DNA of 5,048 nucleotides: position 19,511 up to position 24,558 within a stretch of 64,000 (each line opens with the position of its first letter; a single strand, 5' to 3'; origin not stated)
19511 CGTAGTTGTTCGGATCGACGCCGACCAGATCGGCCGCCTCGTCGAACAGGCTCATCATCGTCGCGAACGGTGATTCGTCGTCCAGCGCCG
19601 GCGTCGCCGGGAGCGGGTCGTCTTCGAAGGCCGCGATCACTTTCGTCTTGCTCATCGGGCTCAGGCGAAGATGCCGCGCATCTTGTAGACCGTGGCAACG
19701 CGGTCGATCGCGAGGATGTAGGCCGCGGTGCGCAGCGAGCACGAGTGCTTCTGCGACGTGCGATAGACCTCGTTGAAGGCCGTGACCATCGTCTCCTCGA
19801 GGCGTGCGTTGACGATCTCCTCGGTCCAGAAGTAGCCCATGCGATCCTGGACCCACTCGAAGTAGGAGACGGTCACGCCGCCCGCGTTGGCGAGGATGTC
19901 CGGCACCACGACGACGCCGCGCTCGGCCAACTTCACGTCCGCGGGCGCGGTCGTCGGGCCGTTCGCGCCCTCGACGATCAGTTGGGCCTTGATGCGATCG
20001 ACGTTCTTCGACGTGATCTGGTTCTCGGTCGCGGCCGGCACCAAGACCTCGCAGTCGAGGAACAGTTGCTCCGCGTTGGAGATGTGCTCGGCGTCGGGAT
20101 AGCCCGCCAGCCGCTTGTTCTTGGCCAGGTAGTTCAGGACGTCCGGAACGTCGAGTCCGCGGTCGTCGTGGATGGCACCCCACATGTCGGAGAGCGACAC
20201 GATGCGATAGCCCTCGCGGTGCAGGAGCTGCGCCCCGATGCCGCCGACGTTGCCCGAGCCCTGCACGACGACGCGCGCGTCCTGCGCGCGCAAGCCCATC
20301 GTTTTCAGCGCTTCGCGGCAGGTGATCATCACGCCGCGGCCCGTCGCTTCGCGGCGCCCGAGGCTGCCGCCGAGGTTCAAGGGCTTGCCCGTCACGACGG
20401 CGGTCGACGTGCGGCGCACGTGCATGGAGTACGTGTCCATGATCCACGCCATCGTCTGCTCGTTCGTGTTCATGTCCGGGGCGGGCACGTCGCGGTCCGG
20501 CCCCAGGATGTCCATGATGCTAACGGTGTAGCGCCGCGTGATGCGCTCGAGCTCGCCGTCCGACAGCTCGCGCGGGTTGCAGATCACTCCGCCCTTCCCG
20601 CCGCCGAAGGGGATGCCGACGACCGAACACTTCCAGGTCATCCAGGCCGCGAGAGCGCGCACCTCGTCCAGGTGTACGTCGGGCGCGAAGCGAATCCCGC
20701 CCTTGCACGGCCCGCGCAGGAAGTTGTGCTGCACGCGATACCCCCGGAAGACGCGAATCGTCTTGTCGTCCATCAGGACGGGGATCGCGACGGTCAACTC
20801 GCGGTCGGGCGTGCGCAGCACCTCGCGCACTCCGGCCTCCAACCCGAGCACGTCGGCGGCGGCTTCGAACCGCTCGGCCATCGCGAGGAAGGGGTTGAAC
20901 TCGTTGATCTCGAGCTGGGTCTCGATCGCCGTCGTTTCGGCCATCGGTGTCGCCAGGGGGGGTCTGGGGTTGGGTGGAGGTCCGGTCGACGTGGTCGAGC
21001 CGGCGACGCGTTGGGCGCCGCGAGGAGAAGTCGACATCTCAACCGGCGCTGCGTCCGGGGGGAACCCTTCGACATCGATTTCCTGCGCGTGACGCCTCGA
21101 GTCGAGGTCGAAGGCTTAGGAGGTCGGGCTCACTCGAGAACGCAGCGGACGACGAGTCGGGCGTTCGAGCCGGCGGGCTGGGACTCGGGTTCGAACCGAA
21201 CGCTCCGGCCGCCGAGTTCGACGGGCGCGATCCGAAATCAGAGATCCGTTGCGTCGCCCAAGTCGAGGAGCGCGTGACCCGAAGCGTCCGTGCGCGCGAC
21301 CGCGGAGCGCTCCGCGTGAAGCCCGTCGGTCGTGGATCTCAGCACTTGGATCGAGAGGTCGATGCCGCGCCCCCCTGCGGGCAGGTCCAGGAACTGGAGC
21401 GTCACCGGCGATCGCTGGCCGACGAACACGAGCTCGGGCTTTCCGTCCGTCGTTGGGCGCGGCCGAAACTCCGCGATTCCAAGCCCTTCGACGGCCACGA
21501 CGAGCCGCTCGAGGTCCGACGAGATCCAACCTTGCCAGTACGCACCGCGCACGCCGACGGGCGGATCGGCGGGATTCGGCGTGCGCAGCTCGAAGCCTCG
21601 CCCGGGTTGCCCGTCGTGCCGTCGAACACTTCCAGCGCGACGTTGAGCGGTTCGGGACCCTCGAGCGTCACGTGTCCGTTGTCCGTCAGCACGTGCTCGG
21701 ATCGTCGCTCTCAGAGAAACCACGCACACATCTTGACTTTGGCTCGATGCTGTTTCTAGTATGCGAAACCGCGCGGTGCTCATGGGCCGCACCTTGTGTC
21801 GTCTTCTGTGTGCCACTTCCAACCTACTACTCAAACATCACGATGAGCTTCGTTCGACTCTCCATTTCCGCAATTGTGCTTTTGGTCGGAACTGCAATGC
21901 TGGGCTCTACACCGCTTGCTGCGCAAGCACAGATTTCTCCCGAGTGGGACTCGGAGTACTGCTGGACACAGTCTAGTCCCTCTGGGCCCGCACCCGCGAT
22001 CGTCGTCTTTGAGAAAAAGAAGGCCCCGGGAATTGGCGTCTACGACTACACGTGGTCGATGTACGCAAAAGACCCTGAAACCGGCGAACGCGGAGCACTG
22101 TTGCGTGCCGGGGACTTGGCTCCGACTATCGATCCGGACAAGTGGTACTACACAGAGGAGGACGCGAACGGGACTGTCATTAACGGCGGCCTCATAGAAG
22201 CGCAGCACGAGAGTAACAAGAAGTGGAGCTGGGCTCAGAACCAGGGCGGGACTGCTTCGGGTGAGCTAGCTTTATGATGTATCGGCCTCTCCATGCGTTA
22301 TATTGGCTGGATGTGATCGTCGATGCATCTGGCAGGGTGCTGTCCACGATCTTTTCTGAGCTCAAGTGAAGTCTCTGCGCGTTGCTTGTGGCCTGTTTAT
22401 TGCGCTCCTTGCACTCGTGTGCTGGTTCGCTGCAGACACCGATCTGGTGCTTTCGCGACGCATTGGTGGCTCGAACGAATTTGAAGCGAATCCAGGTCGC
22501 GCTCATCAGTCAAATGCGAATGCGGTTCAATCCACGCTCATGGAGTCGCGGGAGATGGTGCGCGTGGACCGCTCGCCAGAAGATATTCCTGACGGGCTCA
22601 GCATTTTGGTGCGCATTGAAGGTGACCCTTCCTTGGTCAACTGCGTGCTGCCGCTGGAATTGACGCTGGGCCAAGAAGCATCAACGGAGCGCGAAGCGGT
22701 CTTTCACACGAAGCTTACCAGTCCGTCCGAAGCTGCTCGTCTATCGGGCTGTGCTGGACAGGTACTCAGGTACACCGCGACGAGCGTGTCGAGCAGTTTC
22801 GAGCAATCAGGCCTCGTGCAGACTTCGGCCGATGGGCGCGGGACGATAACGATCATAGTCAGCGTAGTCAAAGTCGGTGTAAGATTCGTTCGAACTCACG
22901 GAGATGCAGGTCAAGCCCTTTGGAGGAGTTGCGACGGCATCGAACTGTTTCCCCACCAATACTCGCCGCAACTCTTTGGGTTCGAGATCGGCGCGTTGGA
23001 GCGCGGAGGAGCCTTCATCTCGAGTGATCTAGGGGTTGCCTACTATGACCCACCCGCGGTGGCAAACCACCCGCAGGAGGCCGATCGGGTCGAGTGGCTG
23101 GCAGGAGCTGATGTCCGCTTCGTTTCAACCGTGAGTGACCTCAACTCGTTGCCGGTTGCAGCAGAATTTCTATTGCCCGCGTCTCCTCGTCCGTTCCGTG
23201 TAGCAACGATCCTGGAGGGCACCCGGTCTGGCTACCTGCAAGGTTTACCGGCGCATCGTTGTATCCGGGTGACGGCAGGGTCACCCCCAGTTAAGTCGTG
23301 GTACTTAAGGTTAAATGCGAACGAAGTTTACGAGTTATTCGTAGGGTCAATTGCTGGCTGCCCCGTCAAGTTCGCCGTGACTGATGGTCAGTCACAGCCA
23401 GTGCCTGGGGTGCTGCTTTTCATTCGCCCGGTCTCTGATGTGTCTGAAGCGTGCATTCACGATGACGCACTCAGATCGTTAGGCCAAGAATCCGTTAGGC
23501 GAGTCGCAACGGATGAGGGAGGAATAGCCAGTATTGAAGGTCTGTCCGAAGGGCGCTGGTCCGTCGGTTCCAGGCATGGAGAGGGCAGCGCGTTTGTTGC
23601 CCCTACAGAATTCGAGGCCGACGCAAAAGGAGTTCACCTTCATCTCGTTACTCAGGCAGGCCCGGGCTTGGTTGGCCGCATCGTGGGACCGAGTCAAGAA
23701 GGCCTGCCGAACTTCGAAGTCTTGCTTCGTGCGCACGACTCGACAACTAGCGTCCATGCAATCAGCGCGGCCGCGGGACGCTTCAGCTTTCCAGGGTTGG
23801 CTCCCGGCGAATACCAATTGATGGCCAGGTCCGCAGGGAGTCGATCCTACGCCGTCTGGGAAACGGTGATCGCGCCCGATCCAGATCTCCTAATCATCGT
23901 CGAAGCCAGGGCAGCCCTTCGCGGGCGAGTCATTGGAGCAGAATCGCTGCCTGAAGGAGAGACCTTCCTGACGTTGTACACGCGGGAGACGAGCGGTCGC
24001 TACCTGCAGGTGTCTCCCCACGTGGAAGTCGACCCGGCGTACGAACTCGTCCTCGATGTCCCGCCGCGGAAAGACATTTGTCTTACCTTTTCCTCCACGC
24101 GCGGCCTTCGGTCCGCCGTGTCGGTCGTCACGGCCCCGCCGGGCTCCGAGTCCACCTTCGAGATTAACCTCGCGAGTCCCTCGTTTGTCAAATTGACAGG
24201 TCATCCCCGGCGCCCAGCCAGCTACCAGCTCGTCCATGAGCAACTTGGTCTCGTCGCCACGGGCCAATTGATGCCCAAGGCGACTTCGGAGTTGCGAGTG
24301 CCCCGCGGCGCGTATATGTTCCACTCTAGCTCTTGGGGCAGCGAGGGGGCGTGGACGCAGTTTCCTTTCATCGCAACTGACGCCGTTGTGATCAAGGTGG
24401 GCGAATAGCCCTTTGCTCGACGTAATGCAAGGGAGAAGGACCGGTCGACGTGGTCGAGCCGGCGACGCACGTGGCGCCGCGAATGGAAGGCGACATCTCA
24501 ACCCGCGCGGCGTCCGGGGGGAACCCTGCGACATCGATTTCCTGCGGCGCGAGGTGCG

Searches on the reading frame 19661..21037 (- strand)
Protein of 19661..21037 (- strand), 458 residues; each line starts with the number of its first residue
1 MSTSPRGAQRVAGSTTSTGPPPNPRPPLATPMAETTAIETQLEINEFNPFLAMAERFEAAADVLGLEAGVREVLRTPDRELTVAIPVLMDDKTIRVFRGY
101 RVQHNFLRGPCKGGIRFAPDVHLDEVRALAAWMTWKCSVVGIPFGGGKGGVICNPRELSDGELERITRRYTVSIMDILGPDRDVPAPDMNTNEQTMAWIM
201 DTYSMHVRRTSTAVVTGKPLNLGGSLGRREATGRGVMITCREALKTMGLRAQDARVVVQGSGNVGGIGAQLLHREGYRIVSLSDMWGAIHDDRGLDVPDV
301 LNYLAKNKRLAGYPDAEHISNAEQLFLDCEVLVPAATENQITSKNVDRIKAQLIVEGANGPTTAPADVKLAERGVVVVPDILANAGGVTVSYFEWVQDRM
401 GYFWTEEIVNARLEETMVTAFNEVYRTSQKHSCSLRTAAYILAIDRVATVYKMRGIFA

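Call 34: search_protein_families(library=pfam, proteins=[window:19661-21037:-], max_evalue=0.01)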
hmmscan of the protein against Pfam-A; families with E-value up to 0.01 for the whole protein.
window:19661-21037:- (458 aa): 3 families
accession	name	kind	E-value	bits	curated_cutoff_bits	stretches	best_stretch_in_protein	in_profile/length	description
PF00208.27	ELFV_dehydrog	-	1.3e-79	267.7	23.4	1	223-455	1-241/241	Glutamate/Leucine/Phenylalanine/Valine dehydrogenase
PF02812.23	ELFV_dehydrog_N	-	4.9e-57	191.7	25.3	1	77-204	1-128/129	Glu/Leu/Phe/Val dehydrogenase, dimerisation domain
PF05088.18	Bac_GDH_CD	-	0.0081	15.2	22.8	1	344-394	397-447/497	Bacterial NAD-glutamate dehydrogenase, catalytic domain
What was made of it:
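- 19661..20944 (-): Gene X: glutamate dehydrogenase, the conserved left anchor of the locus. Hits PF00208 and PF02812 (call 34).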

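Call 87: find_encoding_contigs(protein=window:19661-20944:-, flank=10000, max_places=10)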
Protein window:19661-20944:- (427 aa): no gene with exactly this product is on record in the collection.

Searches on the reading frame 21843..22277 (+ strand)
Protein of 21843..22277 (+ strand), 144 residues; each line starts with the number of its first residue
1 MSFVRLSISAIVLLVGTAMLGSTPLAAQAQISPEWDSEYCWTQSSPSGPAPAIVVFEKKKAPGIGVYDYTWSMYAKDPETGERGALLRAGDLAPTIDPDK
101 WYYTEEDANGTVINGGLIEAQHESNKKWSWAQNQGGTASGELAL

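Call 34: search_protein_families(library=pfam, proteins=[window:21879-22277:+], max_evalue=0.01)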
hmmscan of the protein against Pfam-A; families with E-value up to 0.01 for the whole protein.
window:21879-22277:+ (132 aa): 0 families

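Call 78: find_encoding_contigs(protein=window:21843-22277:+, flank=10000, max_places=10)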
Protein window:21843-22277:+ (144 aa): no gene with exactly this product is on record in the collection.

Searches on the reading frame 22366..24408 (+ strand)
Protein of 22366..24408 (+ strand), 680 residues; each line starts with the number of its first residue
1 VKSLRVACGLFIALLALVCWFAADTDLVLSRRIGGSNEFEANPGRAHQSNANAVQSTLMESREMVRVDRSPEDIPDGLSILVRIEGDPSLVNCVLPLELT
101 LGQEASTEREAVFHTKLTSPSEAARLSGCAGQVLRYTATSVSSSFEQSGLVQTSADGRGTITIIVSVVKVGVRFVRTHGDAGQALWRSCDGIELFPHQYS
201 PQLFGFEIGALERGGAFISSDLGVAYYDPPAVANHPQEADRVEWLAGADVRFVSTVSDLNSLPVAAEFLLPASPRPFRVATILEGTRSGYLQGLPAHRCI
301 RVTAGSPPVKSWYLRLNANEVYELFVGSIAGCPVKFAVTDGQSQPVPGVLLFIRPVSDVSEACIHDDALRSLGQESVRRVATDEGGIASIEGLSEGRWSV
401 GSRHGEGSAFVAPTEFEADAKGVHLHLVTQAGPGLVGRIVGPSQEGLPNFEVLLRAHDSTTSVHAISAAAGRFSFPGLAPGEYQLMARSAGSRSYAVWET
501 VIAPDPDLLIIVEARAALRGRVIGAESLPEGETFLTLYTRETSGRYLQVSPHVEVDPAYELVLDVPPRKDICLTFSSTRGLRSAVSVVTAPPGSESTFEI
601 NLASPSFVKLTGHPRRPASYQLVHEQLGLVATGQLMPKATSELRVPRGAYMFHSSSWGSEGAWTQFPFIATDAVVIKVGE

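Call 34: search_protein_families(library=pfam, proteins=[window:22366-24408:+], max_evalue=0.01)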
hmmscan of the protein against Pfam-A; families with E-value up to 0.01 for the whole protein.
window:22366-24408:+ (680 aa): 3 families
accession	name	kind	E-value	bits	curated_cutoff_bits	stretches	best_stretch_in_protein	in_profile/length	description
PF13620.12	CarboxypepD_reg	-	4.9e-14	52.9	32.3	1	435-497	2-64/82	Carboxypeptidase regulatory-like domain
PF17210.9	SdrD_B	-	0.00065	20.3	29.7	0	444-489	21-66/112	SdrD B-like domain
PF17802.7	SpaA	-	0.0018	18.9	23.1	0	444-485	13-56/91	Prealbumin-like fold domain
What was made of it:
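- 21696..24430 (+): Islet A: low-GC DNA with ORFs 21843-22277 (144 aa) and 22366-24408 (680 aa, CarboxypepD_reg domain). Pfam hit (call 34).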

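Call 35: search_protein_families(library=phrogs, proteins=[window:22366-24408:+], max_evalue=0.01)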
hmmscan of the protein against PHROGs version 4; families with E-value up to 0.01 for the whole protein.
window:22366-24408:+ (680 aa): 0 families

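Call 50: find_related_loci(query=window:22366-24408:+, collection=metagenome_contigs, flank=10000)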
Query window:22366-24408:+ (680 aa) in metagenome_contigs; peptide patterns used: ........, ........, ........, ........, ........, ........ (x = any residue, [..] = any of these).
97 stretches matched a pattern, but none encodes a relative of the query by tblastn (E <= 1e-3).
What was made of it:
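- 21696..24430 (+): No relative of the 680-aa protein in JGI metagenomes (call 50).
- Tried and rejected: Relatives of the 680-aa islet A protein in JGI metagenomes: none (call 50).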

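Call 75: find_encoding_contigs(protein=window:22366-24408:+, flank=10000, max_places=10)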
Protein window:22366-24408:+ (680 aa): no gene with exactly this product is on record in the collection.

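Call 79: find_encoding_contigs(protein=window:22366-24405:+, flank=10000, max_places=10)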
Protein seq(680 aa) (680 aa): no gene with exactly this product is on record in the collection.
